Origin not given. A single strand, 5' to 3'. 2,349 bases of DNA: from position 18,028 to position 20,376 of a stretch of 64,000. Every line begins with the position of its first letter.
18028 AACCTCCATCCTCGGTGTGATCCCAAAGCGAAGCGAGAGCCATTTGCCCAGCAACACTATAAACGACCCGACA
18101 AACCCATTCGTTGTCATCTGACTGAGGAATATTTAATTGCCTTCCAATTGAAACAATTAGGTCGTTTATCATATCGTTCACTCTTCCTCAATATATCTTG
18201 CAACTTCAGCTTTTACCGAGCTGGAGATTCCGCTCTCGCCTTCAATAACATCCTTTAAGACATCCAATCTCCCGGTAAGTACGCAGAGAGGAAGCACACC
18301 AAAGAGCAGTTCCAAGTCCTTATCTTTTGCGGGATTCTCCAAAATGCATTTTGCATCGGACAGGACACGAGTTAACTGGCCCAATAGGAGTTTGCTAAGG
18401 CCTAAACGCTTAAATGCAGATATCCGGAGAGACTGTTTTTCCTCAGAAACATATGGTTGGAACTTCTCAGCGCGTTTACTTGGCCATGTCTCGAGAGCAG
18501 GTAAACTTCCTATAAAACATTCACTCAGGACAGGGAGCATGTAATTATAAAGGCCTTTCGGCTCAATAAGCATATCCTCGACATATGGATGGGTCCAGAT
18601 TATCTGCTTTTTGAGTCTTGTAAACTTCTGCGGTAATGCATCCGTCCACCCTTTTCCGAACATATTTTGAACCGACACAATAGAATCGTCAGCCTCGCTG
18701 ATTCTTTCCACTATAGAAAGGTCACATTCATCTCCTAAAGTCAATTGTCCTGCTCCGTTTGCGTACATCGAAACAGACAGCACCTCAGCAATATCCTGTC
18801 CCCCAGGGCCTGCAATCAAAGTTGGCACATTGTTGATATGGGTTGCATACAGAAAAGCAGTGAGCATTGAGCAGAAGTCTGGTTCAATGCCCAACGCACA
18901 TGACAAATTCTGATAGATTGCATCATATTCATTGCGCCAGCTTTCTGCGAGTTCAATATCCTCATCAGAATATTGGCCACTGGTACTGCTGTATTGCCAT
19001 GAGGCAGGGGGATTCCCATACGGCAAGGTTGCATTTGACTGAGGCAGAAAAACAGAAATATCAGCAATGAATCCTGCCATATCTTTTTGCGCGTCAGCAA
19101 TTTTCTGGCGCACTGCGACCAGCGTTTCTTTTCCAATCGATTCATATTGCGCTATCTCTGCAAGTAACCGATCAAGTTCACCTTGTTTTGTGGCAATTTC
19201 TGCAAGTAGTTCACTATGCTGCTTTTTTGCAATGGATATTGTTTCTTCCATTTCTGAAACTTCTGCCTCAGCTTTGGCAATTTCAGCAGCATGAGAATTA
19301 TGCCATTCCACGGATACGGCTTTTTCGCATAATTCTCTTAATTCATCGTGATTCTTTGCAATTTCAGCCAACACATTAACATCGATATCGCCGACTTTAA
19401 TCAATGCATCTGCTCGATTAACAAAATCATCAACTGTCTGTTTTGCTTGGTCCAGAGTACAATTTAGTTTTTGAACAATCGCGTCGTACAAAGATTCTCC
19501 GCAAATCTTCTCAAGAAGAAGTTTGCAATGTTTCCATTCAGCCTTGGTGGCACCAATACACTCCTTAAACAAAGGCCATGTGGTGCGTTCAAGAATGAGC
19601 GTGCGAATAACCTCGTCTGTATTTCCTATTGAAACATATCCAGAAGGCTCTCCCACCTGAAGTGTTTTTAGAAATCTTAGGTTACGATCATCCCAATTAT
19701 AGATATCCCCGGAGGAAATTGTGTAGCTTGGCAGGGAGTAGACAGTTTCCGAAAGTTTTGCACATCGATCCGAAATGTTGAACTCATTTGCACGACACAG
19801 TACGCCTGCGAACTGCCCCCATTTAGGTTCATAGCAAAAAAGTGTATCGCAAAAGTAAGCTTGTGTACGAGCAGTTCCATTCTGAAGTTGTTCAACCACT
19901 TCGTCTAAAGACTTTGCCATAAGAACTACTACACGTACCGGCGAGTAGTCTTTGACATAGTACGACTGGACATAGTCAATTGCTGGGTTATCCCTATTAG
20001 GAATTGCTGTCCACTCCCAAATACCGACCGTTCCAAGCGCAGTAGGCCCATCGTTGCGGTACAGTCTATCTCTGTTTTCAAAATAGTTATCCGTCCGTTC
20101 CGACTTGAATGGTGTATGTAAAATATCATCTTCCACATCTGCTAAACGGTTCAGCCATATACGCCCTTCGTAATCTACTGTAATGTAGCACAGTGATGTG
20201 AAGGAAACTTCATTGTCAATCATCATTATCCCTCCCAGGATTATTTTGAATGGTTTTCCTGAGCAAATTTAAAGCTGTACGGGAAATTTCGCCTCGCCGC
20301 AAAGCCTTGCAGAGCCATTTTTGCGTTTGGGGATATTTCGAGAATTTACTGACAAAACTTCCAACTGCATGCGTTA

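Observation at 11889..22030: AT-rich five-gene operon built around a 1755-aa DEAH/DUF1998 helicase: Druantia-like core with unrecognisable partners, candidate novel anti-phage system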

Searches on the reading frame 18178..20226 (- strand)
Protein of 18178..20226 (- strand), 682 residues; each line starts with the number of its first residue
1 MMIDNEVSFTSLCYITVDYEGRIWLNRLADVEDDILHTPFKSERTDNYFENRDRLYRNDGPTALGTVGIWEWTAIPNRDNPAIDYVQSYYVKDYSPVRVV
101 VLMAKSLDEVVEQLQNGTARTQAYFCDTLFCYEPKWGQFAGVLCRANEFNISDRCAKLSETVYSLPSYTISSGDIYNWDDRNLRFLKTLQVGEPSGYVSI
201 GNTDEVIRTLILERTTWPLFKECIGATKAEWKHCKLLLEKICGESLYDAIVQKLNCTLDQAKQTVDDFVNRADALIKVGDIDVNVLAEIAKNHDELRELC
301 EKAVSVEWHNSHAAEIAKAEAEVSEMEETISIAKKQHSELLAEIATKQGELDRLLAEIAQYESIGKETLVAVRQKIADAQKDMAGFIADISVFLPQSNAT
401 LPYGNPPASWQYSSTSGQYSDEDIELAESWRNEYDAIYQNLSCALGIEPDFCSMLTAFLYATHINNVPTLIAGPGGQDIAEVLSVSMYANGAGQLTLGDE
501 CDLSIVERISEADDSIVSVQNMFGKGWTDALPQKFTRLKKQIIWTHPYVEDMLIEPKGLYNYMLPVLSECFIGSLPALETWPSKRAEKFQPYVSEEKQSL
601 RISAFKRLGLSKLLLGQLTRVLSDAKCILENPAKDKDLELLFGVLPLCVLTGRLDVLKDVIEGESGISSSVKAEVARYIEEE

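Call 3: search_protein_families(library=padloc, proteins=[window:18178-20226:-], max_evalue=0.01)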
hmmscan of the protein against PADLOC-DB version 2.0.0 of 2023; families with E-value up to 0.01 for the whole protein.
window:18178-20226:- (682 aa): 2 families
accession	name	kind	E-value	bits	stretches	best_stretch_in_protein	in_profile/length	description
PDLC03859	LmuB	-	0.00062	17.1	1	258-387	379-486/611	-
PDLC02736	PbeC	-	0.0061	13.1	1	284-383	205-301/685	PbeC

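Call 4: search_protein_families(library=pfam, proteins=[window:18178-20226:-], max_evalue=0.01)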
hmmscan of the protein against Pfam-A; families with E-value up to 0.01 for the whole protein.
window:18178-20226:- (682 aa): 0 families

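Call 5: search_protein_families(library=ncbifam, proteins=[window:18178-20226:-], max_evalue=0.01)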
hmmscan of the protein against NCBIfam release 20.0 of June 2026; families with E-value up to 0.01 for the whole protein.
window:18178-20226:- (682 aa): 0 families

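Call 6: search_protein_families(library=padloc, proteins=[window:18178-20226:-], max_evalue=10)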
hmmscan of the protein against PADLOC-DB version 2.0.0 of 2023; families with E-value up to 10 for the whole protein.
window:18178-20226:- (682 aa): 9 families
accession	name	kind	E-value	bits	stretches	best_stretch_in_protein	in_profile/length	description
PDLC03859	LmuB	-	0.00062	17.1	1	258-387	379-486/611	-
PDLC02736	PbeC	-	0.0061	13.1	1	284-383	205-301/685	PbeC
PDLC03864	LmuB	-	0.016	11.8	1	299-378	389-470/657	-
PDLC00504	JetC1|JetC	-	0.023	10.7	1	250-367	352-468/1144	DUF3584 domain; MukB-like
PDLC03865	LmuB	-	0.031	10.4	1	288-366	690-768/1007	-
PDLC00514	JetC1|JetC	-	0.038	9.8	1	250-367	255-365/1117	DUF3584 domain; MukB-like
PDLC00518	JetC1|JetC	-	0.045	9.5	1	258-381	241-369/1112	DUF3584 domain; MukB-like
PDLC03861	LmuB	-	0.046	9.6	1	283-385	607-709/1213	-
PDLC03863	LmuB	-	0.056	10.1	1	300-381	334-415/610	-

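Call 12: find_homologous_proteins(query=window:18178-20226:-)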
Query window:18178-20226:- (682 aa): 141 proteins with E <= 0.001 among 8000 candidates; the best 120 are listed.
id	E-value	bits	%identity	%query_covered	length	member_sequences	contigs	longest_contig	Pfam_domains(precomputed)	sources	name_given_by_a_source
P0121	0.0e+0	1532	99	100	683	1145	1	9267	-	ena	-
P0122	0.0e+0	1531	99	100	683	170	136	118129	-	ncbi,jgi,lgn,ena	-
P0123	0.0e+0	1407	90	100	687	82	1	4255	-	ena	-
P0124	0.0e+0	1365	85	100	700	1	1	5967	-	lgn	-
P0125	0.0e+0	1333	98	88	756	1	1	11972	-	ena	-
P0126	0.0e+0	1332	84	100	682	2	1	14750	-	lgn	-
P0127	0.0e+0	1317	85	100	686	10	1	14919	-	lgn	-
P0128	0.0e+0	1286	98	84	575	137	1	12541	-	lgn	-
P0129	0.0e+0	1278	85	100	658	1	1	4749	-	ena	-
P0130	0.0e+0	1266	99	81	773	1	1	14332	PF09369.16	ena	-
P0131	0.0e+0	1266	99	81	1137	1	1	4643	PF09369.16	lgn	-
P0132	0.0e+0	1263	82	100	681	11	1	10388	-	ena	-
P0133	0.0e+0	1248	81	100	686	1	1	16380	-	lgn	-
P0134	0.0e+0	1247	80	100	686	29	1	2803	-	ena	-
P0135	0.0e+0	1246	80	100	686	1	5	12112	-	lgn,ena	-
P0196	1.0e-240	819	53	99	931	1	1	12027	-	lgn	-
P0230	4.2e-183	629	44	100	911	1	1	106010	-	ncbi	-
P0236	4.2e-179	615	42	99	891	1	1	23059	PF01661.28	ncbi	-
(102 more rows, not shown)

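Call 23: find_encoding_contigs(protein=P0236, flank=10000, max_places=2)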
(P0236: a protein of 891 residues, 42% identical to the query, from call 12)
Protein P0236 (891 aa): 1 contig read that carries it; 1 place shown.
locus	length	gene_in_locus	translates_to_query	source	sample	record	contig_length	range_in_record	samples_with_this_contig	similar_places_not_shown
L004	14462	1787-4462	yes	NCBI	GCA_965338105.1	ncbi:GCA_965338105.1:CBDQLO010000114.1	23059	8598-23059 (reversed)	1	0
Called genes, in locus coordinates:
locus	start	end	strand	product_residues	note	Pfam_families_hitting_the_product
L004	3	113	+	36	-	?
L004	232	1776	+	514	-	-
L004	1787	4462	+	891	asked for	PF01661:Macro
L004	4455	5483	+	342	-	-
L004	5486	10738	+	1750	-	PF00270:DEAD, PF00271:Helicase_C (weak), PF09369:MZB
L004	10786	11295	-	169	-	-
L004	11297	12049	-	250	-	-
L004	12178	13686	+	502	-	PF22483:Mu-transpos_C_2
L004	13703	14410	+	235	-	PF01695:IstB_IS21, PF00308:Bac_DnaA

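Call 47: predict_structure(alignment_id=A2)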
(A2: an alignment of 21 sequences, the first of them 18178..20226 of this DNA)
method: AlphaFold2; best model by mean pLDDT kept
length: 682 residues; sequences in the alignment: 21
mean_pLDDT: 79.4   pTM: 0.45
mean pLDDT of the five models: 79.4, 78.5, 77.2, 76.7, 76.5
residues with pLDDT >= 90: 228; 70-90: 287; 50-70: 128; < 50: 39
segments of 3 or more residues with pLDDT < 50: 271-281, 385-405
pLDDT, mean of each block of 10 residues (from residue 1): 65 86 85 89 63 68 89 78 77 91 93 93 92 94 94 91 89 86 86 86 60 72 72 71 57 72 65 41 56 65 75 76 74 84 86 82 69 61 45 32 54 82 91 95 87 96 93 89 93 86 83 91 67 81 86 62 87 67 93 89 87 90 95 94 92 89 90 86 38
secondary structure, 60 per line:
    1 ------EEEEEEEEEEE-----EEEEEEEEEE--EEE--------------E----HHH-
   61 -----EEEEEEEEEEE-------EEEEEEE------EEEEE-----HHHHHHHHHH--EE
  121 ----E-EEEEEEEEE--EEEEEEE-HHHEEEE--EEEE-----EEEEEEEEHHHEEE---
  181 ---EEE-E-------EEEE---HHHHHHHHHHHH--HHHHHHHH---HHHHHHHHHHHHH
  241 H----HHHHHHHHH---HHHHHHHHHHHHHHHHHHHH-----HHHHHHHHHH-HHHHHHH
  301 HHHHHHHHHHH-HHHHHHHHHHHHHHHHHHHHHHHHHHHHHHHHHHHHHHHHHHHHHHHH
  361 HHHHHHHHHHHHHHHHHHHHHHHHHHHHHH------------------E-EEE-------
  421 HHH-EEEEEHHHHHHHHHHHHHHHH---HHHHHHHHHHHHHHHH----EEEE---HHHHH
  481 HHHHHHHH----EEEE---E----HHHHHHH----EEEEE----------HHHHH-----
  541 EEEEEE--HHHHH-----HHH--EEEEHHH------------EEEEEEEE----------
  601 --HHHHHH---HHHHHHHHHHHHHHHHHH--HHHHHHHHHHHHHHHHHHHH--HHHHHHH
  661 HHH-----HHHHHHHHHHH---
elements in order (helices of 4 or more, strands of 3 or more residues): E7-17 E23-32 E35-37 E66-76 E84-90 E97-101 H107-116 E127-135 E138-144 E149-152 E155-158 E164-171 E175-177 E184-186 E196-199 H203-214 H217-224 H228-241 H246-254 H258-277 H283-292 H294-311 H313-390 E411-413 E425-429 H430-445 H449-464 E469-472 H476-488 E493-496 H505-511 E516-520 H531-535 E541-546 H549-553 E564-567 E583-590 H603-608 H612-629 H632-651 H654-663 H669-679

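Call 49: search_protein_representatives(alignment_id=A2)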
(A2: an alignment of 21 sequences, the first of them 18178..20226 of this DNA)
Query: 21 sequences, 700 profile positions. Proteins with E-value up to 0.001 (for the whole library): 909; up to 1e-10: 759; up to 1e-30: 552. The best 150 are listed.
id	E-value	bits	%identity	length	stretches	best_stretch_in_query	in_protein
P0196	2.2e-289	978.1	-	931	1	4-700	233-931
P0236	2.6e-284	961.4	-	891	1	3-700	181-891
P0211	1.2e-280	949.3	-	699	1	1-700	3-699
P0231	5.1e-277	937.3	-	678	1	1-700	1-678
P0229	5.0e-275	930.7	-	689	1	1-699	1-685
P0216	3.7e-270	914.6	-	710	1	1-700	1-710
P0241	9.7e-264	893.4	-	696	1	1-700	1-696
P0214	3.2e-253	858.6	-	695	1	8-699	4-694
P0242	7.6e-247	837.6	-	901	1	4-700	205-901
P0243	8.1e-239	811.0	-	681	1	7-699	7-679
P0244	1.3e-236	803.7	-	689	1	1-699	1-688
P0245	1.7e-234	796.7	-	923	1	5-700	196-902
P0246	2.8e-231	786.1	-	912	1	7-700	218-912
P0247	6.3e-231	784.9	-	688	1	2-699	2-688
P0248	1.1e-230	784.1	-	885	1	7-700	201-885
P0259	2.1e-186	637.8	-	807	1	3-699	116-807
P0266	1.1e-163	562.7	-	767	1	4-699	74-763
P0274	3.9e-150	517.9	-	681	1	1-695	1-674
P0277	1.5e-148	512.7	-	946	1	7-690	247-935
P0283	1.4e-142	492.9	-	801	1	3-699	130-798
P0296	3.4e-135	468.5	-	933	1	8-696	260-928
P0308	1.5e-130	453.2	-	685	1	1-691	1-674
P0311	5.6e-129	448.0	-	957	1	5-672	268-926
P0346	5.0e-119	415.1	-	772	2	7-687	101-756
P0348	1.1e-118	414.0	-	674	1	3-698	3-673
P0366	3.6e-114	399.0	-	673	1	4-693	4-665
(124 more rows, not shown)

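Call 51: fold_search(model_id=the predicted structure, library=pdb)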
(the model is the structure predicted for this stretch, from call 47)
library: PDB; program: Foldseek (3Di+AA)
matches with E <= 10: 672; with E <= 0.001: 0
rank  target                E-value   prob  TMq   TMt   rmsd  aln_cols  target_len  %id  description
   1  8emh_L                2.6e-03  0.93  0.17  0.18  11.3       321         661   12  CryoEM characterization of a unique AAA+ BrxL phage restriction factor (released 2023-02-01)
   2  5d4w_A                3.6e-03  0.72  0.13  0.13  22.6       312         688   16  Crystal structure of Hsp104 (released 2016-12-07)
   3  8emh_K                4.1e-03  0.96  0.19  0.20  10.1       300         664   13  CryoEM characterization of a unique AAA+ BrxL phage restriction factor (released 2023-02-01)
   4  8emh_E                4.5e-03  0.94  0.19  0.19  11.3       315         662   13  CryoEM characterization of a unique AAA+ BrxL phage restriction factor (released 2023-02-01)
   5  8ovg_A                1.1e-02  0.35  0.14  0.12  32.7       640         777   11  Human Mitochondrial Lon Y186E Mutant ADP Bound (released 2024-05-08)
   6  5ln3_M                1.6e-02  0.28  0.10  0.16  15.8       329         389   10  The human 26S Proteasome at 6.8 Ang. (released 2017-03-22)
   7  6p14                  1.7e-02  0.38  0.11  0.24  16.2       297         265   13  Structure of spastin AAA domain (T692A mutant) in complex with a diaminotriazole-based inhibitor (crystal form B) (released 2019-07-24)
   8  8tch_A                2.9e-02  0.30  0.12  0.15  13.8       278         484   10  Initiation of replication protein with helicase activity encoded by Pathogenicity Island SaPIBov1 (released 2024-07-03)
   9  9jap_A                4.0e-02  0.28  0.12  0.10  13.8       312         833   10  Helical structure of EfAvs5(SIR2-STAND) (released 2025-03-19)
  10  4bj6_B                4.0e-02  0.20  0.12  0.22  17.7       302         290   11  Crystal structure Rif2 in complex with the C-terminal domain of Rap1 (Rap1-RCT) (released 2013-06-19)
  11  5bmt_A                5.3e-02  0.25  0.09  0.22  17.4       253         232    8  Crystal structure of an uncharacterized protein (PARMER_03598) from Parabacteroides merdae ATCC 43184 at 1.50 A resolu (released 2015-06-10)
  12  9cs4_D                5.3e-02  0.12  0.08  0.11  19.9       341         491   11  TRiC-ADP-S3 (released 2025-01-22)
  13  8tch_B                5.6e-02  0.35  0.14  0.18  12.7       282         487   10  Initiation of replication protein with helicase activity encoded by Pathogenicity Island SaPIBov1 (released 2024-07-03)
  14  7cbm_N                5.6e-02  0.12  0.08  0.14  14.9       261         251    8  Cryo-EM structure of the flagellar distal rod with partial hook from Salmonella (released 2021-04-28)
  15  6k9e_C                6.3e-02  0.15  0.11  0.17  18.5       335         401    8  The A form apo structure of NrS-1 C terminal region-CTR(305-718) (released 2020-06-17)
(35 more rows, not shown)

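Call 56: search_protein_families(library=padloc, alignment_id=A4, max_evalue=0.01)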
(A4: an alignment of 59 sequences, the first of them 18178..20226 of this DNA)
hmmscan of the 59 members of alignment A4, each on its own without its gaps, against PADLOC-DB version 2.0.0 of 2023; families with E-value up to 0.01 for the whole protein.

A. member 1, window:18178-20226:- (682 aa): 2 families
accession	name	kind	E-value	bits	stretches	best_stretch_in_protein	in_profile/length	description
PDLC03859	LmuB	-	0.00062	17.1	1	258-387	379-486/611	-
PDLC02736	PbeC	-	0.0061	13.1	1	284-383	205-301/685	PbeC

B. families by the number of members that match (of 59 scanned): 60 families (the first 25 are shown)
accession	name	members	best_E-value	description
PDLC00006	DruC1|DruC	20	6e-10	Unknown function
PDLC03859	LmuB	18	1.7e-05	-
PDLC03863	LmuB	12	9.9e-05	-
PDLC03865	LmuB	9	0.00015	-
PDLC02668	DndD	9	0.00028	DndD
PDLC00551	JetC2|JetC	8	0.00037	DUF3584 domain; MukB-like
PDLC00007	DruC1|DruC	5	9.6e-09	Unknown function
PDLC02753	PbeC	5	0.00011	PbeC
PDLC00518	JetC1|JetC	5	0.00047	DUF3584 domain; MukB-like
PDLC00517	JetC1|JetC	5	0.002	DUF3584 domain; MukB-like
PDLC02740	PbeC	4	0.00071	PbeC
PDLC00553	JetC2|JetC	4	0.00085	DUF3584 domain; MukB-like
PDLC00580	JetC3|JetC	4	0.0014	DUF3584 domain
PDLC03864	LmuB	4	0.0034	-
PDLC00519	JetC1|JetC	3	0.00043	DUF3584 domain; MukB-like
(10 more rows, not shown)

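Call 70: search_solved_structures(query=A4, max_evalue=1)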
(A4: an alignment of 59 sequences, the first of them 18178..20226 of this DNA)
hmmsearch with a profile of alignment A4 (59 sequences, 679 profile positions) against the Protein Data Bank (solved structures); distinct sequences matched with E-value up to 1: 27.
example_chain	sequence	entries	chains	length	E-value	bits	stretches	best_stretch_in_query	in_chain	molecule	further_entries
3tnu_B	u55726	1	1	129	0.0031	18.9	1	303-387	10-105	Keratin, type II cytoskeletal 5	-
4zry_B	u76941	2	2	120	0.013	16.8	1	309-387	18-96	Keratin, type II cytoskeletal 1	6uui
8qhv_0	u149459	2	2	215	0.021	16.1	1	346-455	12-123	Membrane-associated protein Vipp1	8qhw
7o3w_D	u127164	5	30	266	0.037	15.3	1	346-455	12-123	Protein sll0617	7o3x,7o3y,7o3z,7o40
9eom_A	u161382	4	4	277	0.039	15.3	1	346-455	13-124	Membrane-associated protein Vipp1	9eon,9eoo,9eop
8qfv_0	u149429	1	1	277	0.04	15.2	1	346-455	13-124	Protein sll0617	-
6jfv_B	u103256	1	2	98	0.07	14.4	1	322-387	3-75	Keratin, type II cytoskeletal 5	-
6ds9_A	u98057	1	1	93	0.12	13.7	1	310-384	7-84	de novo designed three helix bundle GRa3D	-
4fi5_A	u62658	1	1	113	0.12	13.6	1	320-386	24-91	Nucleoprotein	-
3f8k_A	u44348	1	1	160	0.14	13.4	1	219-262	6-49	Protein acetyltransferase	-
4psl_A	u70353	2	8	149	0.21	12.8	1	303-358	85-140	ssDNA binding protein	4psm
5frg_A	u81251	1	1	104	0.22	12.8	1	305-372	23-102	FORMIN-BINDING PROTEIN 1-LIKE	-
7yh2_A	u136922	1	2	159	0.23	12.7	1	338-390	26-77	TRAPPC3 from Thorarchaeota AB25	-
2wpr_A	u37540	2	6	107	0.25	12.6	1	292-382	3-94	TRIMERIC AUTOTRANSPORTER ADHESIN FRAGMENT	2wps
4lin_A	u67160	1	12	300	0.28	12.4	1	307-400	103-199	Tail needle protein gp26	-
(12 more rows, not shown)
